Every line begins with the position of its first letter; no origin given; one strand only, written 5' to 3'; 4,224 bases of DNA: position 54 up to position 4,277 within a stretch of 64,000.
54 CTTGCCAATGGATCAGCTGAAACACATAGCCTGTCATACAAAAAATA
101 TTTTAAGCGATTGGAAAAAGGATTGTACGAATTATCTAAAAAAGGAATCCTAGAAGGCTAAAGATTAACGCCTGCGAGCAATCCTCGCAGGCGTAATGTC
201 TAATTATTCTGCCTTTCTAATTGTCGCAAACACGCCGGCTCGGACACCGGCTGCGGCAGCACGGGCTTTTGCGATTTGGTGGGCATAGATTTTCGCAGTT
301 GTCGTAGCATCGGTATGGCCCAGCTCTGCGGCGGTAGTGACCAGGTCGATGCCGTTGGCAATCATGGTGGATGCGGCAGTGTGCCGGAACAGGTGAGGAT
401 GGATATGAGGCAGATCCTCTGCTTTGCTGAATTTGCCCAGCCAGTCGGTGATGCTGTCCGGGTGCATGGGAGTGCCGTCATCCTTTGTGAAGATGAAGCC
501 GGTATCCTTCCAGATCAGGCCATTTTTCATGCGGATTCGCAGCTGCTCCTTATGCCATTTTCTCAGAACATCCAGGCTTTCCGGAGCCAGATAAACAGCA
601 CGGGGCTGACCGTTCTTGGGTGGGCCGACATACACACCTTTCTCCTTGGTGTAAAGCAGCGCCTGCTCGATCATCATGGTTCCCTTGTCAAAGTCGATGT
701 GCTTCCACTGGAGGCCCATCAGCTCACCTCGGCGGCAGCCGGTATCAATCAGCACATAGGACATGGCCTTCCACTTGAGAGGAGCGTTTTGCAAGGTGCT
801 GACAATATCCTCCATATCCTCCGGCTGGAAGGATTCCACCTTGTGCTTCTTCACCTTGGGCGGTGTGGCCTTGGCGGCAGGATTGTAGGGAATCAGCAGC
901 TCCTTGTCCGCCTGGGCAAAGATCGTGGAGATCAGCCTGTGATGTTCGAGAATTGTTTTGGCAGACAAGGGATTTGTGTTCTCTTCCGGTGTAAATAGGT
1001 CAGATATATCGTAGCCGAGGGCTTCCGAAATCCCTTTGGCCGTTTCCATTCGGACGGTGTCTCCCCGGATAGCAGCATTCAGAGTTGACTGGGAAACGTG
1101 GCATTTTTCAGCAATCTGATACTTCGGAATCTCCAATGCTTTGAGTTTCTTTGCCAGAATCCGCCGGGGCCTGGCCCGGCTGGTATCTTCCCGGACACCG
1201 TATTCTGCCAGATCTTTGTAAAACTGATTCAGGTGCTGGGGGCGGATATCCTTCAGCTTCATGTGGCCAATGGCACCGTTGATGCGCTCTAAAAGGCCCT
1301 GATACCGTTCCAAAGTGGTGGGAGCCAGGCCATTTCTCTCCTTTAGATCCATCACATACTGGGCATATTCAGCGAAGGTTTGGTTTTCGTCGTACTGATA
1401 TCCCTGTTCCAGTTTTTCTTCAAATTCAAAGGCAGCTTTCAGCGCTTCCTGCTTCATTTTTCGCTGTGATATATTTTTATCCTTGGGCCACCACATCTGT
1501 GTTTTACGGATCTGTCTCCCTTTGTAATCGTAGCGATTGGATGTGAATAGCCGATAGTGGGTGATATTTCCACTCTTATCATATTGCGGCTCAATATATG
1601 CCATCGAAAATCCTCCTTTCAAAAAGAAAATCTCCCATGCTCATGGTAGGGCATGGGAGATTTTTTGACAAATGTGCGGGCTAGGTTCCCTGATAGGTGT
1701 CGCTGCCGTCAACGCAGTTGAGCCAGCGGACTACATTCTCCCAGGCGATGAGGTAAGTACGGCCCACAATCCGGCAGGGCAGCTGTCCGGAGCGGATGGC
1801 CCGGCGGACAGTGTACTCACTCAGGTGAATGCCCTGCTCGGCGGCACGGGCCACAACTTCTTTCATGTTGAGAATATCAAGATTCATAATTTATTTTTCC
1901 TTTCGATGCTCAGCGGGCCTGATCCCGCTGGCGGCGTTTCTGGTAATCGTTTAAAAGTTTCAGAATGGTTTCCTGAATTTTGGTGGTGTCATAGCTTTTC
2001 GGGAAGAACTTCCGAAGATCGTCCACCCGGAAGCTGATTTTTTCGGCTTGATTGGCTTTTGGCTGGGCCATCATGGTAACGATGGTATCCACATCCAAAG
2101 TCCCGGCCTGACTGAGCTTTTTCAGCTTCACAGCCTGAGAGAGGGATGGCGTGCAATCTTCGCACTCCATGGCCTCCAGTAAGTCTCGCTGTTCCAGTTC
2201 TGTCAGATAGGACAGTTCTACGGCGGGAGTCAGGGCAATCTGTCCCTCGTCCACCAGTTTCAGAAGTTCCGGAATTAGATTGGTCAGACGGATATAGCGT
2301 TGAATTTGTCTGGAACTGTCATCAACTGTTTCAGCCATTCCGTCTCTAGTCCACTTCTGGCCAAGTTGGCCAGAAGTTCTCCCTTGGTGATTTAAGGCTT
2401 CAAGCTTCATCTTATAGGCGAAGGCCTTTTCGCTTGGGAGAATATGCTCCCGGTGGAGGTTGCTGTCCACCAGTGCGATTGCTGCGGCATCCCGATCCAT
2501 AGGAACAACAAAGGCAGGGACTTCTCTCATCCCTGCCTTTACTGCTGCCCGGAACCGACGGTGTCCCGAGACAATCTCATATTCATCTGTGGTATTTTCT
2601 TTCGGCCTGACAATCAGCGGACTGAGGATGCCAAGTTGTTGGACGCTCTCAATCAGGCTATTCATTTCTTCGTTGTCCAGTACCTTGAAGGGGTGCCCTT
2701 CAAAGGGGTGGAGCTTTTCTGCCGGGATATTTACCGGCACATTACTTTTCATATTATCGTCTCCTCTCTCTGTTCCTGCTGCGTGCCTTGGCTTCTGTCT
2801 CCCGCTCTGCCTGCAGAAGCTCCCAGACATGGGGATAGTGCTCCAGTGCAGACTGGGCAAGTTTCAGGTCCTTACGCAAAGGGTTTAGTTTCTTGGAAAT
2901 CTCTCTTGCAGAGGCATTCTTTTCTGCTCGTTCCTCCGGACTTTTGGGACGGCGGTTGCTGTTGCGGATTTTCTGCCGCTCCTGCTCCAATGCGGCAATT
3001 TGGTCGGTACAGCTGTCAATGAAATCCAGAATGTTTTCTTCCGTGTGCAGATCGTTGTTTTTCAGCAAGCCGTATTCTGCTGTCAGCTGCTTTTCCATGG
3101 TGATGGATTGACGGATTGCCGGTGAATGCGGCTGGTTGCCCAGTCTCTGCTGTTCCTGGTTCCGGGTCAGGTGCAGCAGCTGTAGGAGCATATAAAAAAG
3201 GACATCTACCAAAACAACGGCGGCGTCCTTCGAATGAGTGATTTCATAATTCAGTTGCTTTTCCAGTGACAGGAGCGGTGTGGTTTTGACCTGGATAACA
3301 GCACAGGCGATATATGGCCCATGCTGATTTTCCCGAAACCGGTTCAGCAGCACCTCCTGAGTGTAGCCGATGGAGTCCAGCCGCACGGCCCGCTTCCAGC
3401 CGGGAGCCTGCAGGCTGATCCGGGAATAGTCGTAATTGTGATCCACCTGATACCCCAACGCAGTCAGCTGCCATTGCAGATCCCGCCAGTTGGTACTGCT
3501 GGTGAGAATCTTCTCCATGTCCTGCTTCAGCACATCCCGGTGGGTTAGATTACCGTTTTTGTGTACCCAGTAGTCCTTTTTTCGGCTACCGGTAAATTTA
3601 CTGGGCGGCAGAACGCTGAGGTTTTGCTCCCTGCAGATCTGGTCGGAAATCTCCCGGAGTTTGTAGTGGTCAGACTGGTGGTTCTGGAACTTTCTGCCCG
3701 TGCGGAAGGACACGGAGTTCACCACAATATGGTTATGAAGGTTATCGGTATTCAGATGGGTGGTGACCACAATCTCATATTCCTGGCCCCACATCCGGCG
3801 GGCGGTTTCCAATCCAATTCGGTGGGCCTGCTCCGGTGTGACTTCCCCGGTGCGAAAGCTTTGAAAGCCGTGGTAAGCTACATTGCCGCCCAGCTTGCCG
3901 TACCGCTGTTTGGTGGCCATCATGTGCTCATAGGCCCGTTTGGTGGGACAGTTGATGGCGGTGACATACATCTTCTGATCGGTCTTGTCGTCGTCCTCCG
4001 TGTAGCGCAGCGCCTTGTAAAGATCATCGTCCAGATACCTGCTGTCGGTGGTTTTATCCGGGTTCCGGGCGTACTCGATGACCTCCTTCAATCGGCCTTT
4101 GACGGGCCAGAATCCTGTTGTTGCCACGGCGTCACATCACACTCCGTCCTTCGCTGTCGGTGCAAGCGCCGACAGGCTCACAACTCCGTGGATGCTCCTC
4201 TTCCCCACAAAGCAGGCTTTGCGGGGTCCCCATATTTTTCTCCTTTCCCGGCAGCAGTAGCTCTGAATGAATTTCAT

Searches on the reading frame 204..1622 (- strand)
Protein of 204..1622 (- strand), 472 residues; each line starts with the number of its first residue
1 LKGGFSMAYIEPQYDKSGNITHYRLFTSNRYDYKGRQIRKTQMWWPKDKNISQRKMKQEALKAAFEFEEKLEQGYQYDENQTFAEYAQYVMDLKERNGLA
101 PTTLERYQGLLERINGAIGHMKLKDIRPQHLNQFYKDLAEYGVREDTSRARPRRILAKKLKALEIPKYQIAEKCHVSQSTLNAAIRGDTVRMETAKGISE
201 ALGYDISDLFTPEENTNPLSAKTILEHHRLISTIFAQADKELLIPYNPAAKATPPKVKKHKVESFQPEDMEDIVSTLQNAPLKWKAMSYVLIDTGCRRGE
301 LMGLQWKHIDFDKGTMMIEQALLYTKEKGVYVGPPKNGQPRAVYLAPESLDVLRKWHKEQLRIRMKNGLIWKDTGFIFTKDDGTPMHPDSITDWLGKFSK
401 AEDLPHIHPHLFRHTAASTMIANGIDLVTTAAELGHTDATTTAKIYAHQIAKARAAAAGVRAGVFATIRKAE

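Call 58: search_protein_families(library=pfam, proteins=[window:204-1622:-], max_evalue=0.001)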
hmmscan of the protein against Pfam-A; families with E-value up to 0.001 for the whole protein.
window:204-1622:- (472 aa): 6 families
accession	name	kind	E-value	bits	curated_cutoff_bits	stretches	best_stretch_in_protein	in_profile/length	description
PF00589.27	Phage_integrase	-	6.9e-26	91.5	27.1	1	265-449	3-168/172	Phage integrase family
PF14659.12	Phage_int_SAM_3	-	4.3e-08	33.7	22.6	1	82-138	1-57/58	Phage integrase, N-terminal SAM-like domain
PF01381.28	HTH_3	-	4.9e-07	30.1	23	1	156-209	1-55/55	Helix-turn-helix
PF13443.12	HTH_26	-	3.8e-05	24.3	22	1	158-213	4-61/63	Cro/C1-type HTH DNA-binding domain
PF02899.23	Phage_int_SAM_1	-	0.00011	22.9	22.3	0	88-149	3-66/83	Phage integrase, N-terminal SAM-like domain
PF13102.12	Phage_int_SAM_5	-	0.00023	21.9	22.3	0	82-149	1-69/98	Phage integrase SAM-like domain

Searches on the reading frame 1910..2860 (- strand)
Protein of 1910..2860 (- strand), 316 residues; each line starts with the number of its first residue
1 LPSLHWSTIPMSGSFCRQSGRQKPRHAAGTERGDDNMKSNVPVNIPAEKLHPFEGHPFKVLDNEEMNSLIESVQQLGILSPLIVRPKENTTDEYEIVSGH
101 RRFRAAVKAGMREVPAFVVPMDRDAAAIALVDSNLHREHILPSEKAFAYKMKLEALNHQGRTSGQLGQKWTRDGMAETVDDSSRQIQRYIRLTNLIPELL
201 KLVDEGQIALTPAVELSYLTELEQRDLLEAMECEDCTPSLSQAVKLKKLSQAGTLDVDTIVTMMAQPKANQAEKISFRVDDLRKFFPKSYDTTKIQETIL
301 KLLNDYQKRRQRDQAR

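Call 58: search_protein_families(library=pfam, proteins=[window:1910-2860:-], max_evalue=0.001)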
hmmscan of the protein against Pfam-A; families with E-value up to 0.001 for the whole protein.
window:1910-2860:- (316 aa): 2 families
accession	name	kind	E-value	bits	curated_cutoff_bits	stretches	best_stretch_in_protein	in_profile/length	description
PF02195.25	ParB_N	-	4.5e-19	68.7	26.3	1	44-132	5-92/95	ParB N-terminal domain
PF17762.8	HTH_ParB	-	0.00046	20.7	22.6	0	169-230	20-82/102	ParB HTH domain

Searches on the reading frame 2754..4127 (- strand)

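Call 58: search_protein_families(library=pfam, proteins=[window:2754-4127:-], max_evalue=0.001)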
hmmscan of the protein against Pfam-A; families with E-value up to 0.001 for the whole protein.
window:2754-4127:- (457 aa): 1 family
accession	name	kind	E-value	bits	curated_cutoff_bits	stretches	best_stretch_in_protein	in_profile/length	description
PF03432.20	Relaxase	-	4.5e-40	137.4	24.6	1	42-170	1-132/132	MobA/VirD2-like, nuclease domain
